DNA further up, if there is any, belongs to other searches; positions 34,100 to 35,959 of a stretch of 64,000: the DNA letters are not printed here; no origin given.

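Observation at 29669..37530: Lower-GC carbohydrate island: RpiB - split transketolase - DeoC-like aldolase - HAD phosphatase - FGGY kinase - membrane protein - AKR, divergent from GntR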

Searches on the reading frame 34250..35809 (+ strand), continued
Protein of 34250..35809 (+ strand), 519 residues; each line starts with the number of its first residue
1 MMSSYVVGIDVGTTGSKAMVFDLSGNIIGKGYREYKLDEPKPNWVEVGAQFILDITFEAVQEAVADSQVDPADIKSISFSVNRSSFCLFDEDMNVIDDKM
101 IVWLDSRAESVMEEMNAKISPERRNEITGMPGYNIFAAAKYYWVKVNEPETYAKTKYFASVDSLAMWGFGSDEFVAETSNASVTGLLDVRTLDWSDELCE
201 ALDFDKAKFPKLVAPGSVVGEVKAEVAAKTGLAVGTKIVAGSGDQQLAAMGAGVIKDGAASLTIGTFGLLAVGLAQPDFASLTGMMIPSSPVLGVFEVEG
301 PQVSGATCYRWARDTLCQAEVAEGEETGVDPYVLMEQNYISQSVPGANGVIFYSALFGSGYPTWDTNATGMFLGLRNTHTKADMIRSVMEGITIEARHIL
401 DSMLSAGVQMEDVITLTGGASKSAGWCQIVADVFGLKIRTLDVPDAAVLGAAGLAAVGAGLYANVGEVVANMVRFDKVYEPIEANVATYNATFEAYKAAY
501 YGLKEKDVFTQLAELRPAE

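Call 30: find_related_loci(query=A2, collection=genome_contigs, flank=10000)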
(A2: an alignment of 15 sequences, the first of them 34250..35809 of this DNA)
Query A2 (519 aa) in genome_contigs; peptide patterns used: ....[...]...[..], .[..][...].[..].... (x = any residue, [..] = any of these).
599 stretches matched a pattern (row limit reached: there are more); 552 encode a relative of the query (tblastn E <= 1e-3); the best 80 are kept; 80 distinct loci.
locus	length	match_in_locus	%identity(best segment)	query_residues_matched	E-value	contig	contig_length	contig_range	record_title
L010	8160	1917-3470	82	2-519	0e+0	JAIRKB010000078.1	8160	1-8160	MAG: Propionibacteriaceae bacterium isolate Ast373_bin3 k119_353647, whole genome shotgun sequence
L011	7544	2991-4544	79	2-519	0e+0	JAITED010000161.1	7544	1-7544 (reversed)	MAG: Propionibacteriaceae bacterium isolate Nm470_bin37 k119_1831180, whole genome shotgun sequence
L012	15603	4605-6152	72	2-517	0e+0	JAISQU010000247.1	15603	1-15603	MAG: Spirochaetales bacterium isolate Kf353_bin16 k119_65597, whole genome shotgun sequence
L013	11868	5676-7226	75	1-517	0e+0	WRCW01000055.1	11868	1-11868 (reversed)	MAG: Spirochaetaceae bacterium isolate Lab288P3bin165 Ga0123353_10013060, whole genome shotgun sequence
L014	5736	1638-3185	75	2-517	0e+0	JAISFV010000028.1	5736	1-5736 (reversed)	MAG: Synergistaceae bacterium isolate Gx485_bin65 k119_3756842, whole genome shotgun sequence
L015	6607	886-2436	75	1-517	0e+0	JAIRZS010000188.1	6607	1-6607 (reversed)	MAG: Treponema sp. isolate Gx481_bin104 k119_5560887, whole genome shotgun sequence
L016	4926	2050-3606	74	1-519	0e+0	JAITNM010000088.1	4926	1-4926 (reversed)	MAG: Treponema sp. isolate Po218_bin16 k119_2232446, whole genome shotgun sequence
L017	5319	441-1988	73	2-517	0e+0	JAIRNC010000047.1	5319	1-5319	MAG: Synergistaceae bacterium isolate Cd354_bin13 k119_1015638, whole genome shotgun sequence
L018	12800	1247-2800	69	2-519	0e+0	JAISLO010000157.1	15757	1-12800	MAG: Synergistaceae bacterium isolate Im510_bin11 k119_1719733, whole genome shotgun sequence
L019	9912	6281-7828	61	1-516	0e+0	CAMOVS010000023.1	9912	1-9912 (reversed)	MAG: uncultured Lachnospiraceae bacterium isolate SRR873600_bin.15_metaWRAP_v1.3_MAG genome assembly, contig: NODE_15707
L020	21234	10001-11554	74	2-519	0e+0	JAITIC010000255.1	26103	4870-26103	MAG: Treponema sp. isolate Pcl387_bin1 k119_2758445, whole genome shotgun sequence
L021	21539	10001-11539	55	2-515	0e+0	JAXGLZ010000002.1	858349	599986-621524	MAG: Christensenellales bacterium isolate AnMBR.bin220 bin220_2, whole genome shotgun sequence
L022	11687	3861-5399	53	2-515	0e+0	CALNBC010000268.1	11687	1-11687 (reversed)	MAG TPA_asm: uncultured Clostridia bacterium isolate SRR1561994_bin.85_CONCOCT_v1.1_MAG genome assembly, contig: ERZ7240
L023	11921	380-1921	53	2-516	2e-172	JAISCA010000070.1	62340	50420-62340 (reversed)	MAG: Propionibacteriaceae bacterium isolate Gx481_bin45 k119_2142252, whole genome shotgun sequence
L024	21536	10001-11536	50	2-515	3e-167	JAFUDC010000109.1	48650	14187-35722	MAG: Eubacterium sp. isolate RGIG4385 Roe_deer_Jejunum.Co__c283355, whole genome shotgun sequence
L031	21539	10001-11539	44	2-515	2e-146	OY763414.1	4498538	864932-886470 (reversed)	MAG: Marispirochaeta sp. isolate 5fa09a75-d9de-49da-affa-8a28216b0e6a genome assembly, chromosome: 1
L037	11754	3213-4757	77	2-516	0e+0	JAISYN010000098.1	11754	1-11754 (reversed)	MAG: Synergistaceae bacterium isolate Nc350_bin37 k119_545816, whole genome shotgun sequence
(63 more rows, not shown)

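Call 36: search_protein_families(library=pfam, proteins=[L020:7850-8329:+, L020:8341-9009:+, L020:11523-12476:-, L020:12494-13312:-, L020:13432-14541:-, L020:14548-16056:-, L020:16066-16671:-, L020:16731-17756:-, L020:6789-7643:-, L020:5741-6604:+], max_evalue=0.0001)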
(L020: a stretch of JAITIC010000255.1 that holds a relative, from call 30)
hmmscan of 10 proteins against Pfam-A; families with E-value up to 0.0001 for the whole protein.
L020:7850-8329:+ (159 aa): 0 families

L020:8341-9009:+ (222 aa): 1 family
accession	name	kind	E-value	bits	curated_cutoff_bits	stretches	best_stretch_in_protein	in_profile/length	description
PF01300.24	Sua5_yciO_yrdC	-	3.2e-32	111.9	25.1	1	21-145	2-128/178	Telomere recombination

L020:11523-12476:- (317 aa): 1 family
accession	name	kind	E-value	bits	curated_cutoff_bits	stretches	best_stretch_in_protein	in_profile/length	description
PF01261.30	AP_endonuc_2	-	9.2e-21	75.1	31.1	1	22-261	1-231/249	Xylose isomerase-like TIM barrel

L020:12494-13312:- (272 aa): 1 family
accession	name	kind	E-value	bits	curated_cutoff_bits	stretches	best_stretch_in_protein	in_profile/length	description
PF01261.30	AP_endonuc_2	-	2.5e-35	122.8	31.1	1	23-269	4-248/249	Xylose isomerase-like TIM barrel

L020:13432-14541:- (369 aa): 0 families

L020:14548-16056:- (502 aa): 1 family
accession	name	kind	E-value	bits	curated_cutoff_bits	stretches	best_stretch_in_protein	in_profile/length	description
PF01970.21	TctA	-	1e-131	439.9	28.9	1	21-437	2-423/423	Tripartite tricarboxylate transporter TctA family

L020:16066-16671:- (201 aa): 1 family
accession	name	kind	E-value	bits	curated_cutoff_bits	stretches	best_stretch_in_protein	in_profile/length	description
PF07331.16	TctB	-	6.7e-13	49.4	29.1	1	53-201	3-137/137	Tripartite tricarboxylate transporter TctB family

L020:16731-17756:- (341 aa): 1 family
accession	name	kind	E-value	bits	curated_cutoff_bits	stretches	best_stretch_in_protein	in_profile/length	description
PF03401.19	TctC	-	3.4e-24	86.3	27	1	53-322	3-268/274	Tripartite tricarboxylate transporter family receptor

L020:6789-7643:- (284 aa): 5 families
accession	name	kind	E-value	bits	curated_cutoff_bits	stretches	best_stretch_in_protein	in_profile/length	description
PF04542.20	Sigma70_r2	-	2e-18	66.4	24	1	50-119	1-70/71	Sigma-70 region 2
PF04545.22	Sigma70_r4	-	1.7e-16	59.9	24.1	1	217-270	1-50/50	Sigma-70, region 4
PF04539.22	Sigma70_r3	-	2.8e-12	47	25.3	1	129-202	1-75/78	Sigma-70 region 3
PF00140.25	Sigma70_r1_2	-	6.3e-11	42.5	22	1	12-43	1-32/34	Sigma-70 factor, region 1.2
PF08281.18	Sigma70_r4_2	-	5e-06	26.5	25.7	0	215-259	5-45/54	Sigma-70, region 4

L020:5741-6604:+ (287 aa): 3 families
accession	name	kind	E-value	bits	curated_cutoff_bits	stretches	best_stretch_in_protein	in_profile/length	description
PF08282.18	Hydrolase_3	-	2e-48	165.8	20.9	1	13-281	1-255/255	haloacid dehalogenase-like hydrolase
PF00702.32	Hydrolase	-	3.5e-08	34.5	26.4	1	152-249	99-191/191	haloacid dehalogenase-like hydrolase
PF05116.19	S6PP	-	3.7e-07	30.4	20.3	0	170-260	119-212/247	Sucrose-6F-phosphate phosphohydrolase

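Call 37: search_protein_families(library=pfam, proteins=[L031:8814-9290:+, L031:9466-9999:+, L031:12410-13195:+, L031:13214-13975:+, L031:14252-15595:+, L012:2804-3646:+, L012:7341-8630:-, L012:8742-9761:+, L013:3498-4706:-, L013:8529-10376:+], max_evalue=0.0001)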
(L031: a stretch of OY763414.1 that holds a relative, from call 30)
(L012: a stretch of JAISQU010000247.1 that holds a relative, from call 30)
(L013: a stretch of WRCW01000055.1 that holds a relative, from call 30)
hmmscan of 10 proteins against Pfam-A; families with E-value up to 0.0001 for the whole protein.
L031:8814-9290:+ (158 aa): 1 family
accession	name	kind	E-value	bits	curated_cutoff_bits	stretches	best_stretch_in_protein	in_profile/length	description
PF18050.6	Cyclophil_like2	-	2.4e-22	79.6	22.7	1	45-153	2-114/115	Cyclophilin-like family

L031:9466-9999:+ (177 aa): 1 family
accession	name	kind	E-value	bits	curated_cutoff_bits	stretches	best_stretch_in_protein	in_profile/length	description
PF06496.16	DUF1097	-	6e-17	62.6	24.6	1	17-162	3-139/142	Protein of unknown function (DUF1097)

L031:12410-13195:+ (261 aa): 4 families
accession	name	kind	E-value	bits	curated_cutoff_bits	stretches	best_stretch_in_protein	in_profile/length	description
PF00455.28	DeoRC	-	5e-38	131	31.8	1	83-240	2-159/160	DeoR C terminal sensor domain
PF08220.18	HTH_DeoR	-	4.8e-16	58.7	21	1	14-68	1-55/57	DeoR-like helix-turn-helix domain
PF08279.18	HTH_11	-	5e-06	26.7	25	1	16-57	4-45/55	HTH domain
PF09012.17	FeoC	-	9e-05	23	21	0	20-63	7-50/69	FeoC like transcriptional regulator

L031:13214-13975:+ (253 aa): 4 families
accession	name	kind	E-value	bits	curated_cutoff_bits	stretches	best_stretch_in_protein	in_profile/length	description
PF13561.12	adh_short_C2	-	2.9e-61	207.5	27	1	17-250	6-235/236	Enoyl-(Acyl carrier protein) reductase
PF00106.31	adh_short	-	7.2e-54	182.7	26.6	1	8-204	1-193/195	short chain dehydrogenase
PF08659.16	KR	-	7.3e-15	55.8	22.6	1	10-176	3-165/180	KR domain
PF23441.1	SDR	-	1.5e-08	34.8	27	1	5-251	5-256/258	SDR-like rossmann domain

L031:14252-15595:+ (447 aa): 1 family
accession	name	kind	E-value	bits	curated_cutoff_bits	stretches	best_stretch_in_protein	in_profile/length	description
PF13426.13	PAS_9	-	5.1e-05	23.9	27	0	137-236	2-103/103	PAS domain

L012:2804-3646:+ (280 aa): 1 family
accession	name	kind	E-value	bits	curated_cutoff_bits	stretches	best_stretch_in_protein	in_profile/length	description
PF07286.17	D-Glu_cyclase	-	1.7e-70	235.9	25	1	130-272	1-143/143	D-glutamate cyclase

L012:7341-8630:- (429 aa): 2 families
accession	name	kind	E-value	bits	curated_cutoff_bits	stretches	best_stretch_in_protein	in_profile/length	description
PF03631.20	Virul_fac_BrkB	-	1.9e-24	87.2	33.7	1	25-275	3-256/259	Virulence factor BrkB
PF00027.35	cNMP_binding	-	6.7e-18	64.9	27.5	1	316-402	2-89/89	Cyclic nucleotide-binding domain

L012:8742-9761:+ (339 aa): 1 family
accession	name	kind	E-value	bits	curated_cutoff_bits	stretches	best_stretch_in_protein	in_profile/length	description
PF03480.18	DctP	-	9.8e-54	183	23.4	1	42-322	2-283/286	Bacterial extracellular solute-binding protein, family 7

L013:3498-4706:- (402 aa): 2 families
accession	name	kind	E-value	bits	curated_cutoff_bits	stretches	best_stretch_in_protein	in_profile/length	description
PF00768.25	Peptidase_S11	-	7.9e-53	179.8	27.6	1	26-269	5-237/239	D-alanyl-D-alanine carboxypeptidase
PF13354.11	Beta-lactamase2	-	3.9e-07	30.1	22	1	40-181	6-142/214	Beta-lactamase enzyme family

L013:8529-10376:+ (615 aa): 2 families
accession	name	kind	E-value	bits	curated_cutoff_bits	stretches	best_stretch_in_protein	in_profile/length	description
PF01432.26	Peptidase_M3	-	9.5e-34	117.9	27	1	206-594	5-455/457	Peptidase family M3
PF08439.15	Peptidase_M3_N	-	2e-09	37.9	25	1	121-184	5-68/70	Oligopeptidase F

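Call 41: search_protein_families(library=pfam, proteins=[L005:7861-9162:+, L007:1395-2720:+, L037:4877-6001:+, L037:7264-8064:+, L037:1100-1930:-, L018:2906-3961:+, L018:176-1225:-, L010:4651-5253:-, L014:3763-4257:+], max_evalue=0.001)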
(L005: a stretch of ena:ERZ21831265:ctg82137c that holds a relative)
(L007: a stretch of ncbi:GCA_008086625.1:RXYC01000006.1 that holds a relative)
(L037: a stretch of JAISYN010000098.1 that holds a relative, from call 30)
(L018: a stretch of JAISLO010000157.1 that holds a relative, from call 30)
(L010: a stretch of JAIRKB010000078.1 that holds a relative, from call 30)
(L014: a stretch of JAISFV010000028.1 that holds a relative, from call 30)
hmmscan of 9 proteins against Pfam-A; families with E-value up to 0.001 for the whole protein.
L005:7861-9162:+ (433 aa): 1 family
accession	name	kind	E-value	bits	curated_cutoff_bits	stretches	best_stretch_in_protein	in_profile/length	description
PF00923.25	TAL_FSA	-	2.4e-12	47.3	27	1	105-278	3-161/285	Transaldolase/Fructose-6-phosphate aldolase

L007:1395-2720:+ (441 aa): 1 family
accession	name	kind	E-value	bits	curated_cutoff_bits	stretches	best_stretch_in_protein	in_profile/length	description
PF00923.25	TAL_FSA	-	2.3e-09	37.5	27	1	113-315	3-190/285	Transaldolase/Fructose-6-phosphate aldolase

L037:4877-6001:+ (374 aa): 0 families

L037:7264-8064:+ (266 aa): 2 families
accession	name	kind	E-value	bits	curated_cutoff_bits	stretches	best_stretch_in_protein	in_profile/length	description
PF00378.25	ECH_1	-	7.5e-50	170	27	1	12-262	4-250/251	Enoyl-CoA hydratase/isomerase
PF16113.10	ECH_2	-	1.6e-33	117.1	27.2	1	15-200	2-186/335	Enoyl-CoA hydratase/isomerase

L037:1100-1930:- (276 aa): 1 family
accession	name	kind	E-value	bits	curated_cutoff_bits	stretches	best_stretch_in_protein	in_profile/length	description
PF03180.19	Lipoprotein_9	-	2.1e-91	305.7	27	1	42-276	1-236/236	NlpA lipoprotein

L018:2906-3961:+ (351 aa): 0 families

L018:176-1225:- (349 aa): 0 families

L010:4651-5253:- (200 aa): 0 families

L014:3763-4257:+ (164 aa): 0 families

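Call 51: search_protein_families(library=pfam, proteins=[L021:7440-8405:+, L021:8715-9683:-, L021:11614-12981:+, L021:14142-14795:+, L021:15023-15667:+, L021:15686-16276:+, L019:3587-4816:+, L019:4891-5910:+, L019:8014-9417:+, L019:2020-3189:-], max_evalue=0.0001)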
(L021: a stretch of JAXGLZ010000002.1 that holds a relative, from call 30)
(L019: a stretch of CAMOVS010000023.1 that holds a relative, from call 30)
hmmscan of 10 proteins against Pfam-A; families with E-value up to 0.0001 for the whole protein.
L021:7440-8405:+ (321 aa): 1 family
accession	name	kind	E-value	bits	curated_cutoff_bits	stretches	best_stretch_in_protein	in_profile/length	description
PF00291.31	PALP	-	1.4e-75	254.8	35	1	19-308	2-295/295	Pyridoxal-phosphate dependent enzyme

L021:8715-9683:- (322 aa): 1 family
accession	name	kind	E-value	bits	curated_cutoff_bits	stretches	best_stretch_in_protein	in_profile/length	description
PF04198.19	Sugar-bind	-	7.6e-26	91.3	27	1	70-320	10-257/257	Putative sugar-binding domain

L021:11614-12981:+ (455 aa): 2 families
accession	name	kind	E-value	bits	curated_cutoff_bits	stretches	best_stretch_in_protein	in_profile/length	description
PF13685.12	Fe-ADH_2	-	1.5e-28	100.2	28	1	31-179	2-149/149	Iron-containing alcohol dehydrogenase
PF00465.25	Fe-ADH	-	5.1e-11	42.9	31.3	1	30-152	5-144/168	Iron-containing alcohol dehydrogenase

L021:14142-14795:+ (217 aa): 1 family
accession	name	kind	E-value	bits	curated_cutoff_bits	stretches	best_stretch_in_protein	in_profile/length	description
PF00486.34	Trans_reg_C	-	6.2e-21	74.7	26.2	1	139-211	5-77/77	Transcriptional regulatory protein, C terminal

L021:15023-15667:+ (214 aa): 0 families

L021:15686-16276:+ (196 aa): 2 families
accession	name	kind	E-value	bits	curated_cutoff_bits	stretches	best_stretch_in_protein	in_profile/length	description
PF04545.22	Sigma70_r4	-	2.1e-08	34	24.1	1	135-181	2-48/50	Sigma-70, region 4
PF08281.18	Sigma70_r4_2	-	6.8e-06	26.1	25.7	1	130-168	3-41/54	Sigma-70, region 4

L019:3587-4816:+ (409 aa): 1 family
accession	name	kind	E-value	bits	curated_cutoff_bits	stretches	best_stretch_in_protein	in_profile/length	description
PF00365.25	PFK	-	5e-57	193.8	30.9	1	5-294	2-274/277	Phosphofructokinase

L019:4891-5910:+ (339 aa): 2 families
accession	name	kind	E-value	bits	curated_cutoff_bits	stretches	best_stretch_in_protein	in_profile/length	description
PF13280.12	WYL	-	1.1e-13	51.4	21.8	1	145-216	4-68/70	WYL domain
PF25583.1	WCX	-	1.7e-11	44.8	23.9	1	250-325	3-76/76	WCX domain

L019:8014-9417:+ (467 aa): 1 family
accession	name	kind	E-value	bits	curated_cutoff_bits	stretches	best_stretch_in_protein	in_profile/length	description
PF01554.23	MatE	-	8.4e-33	113.8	24.9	2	28-186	3-157/161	MatE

L019:2020-3189:- (389 aa): 3 families
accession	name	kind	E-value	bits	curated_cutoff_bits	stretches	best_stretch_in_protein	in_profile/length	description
PF25137.1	ADH_Fe_C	-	1.5e-58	198.2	27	1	188-381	1-193/194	Fe-containing alcohol dehydrogenase family, C-terminal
PF00465.25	Fe-ADH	-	1.3e-49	168.5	31.3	1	9-177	1-168/168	Iron-containing alcohol dehydrogenase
PF13685.12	Fe-ADH_2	-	1.3e-12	48.4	28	1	14-109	2-95/149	Iron-containing alcohol dehydrogenase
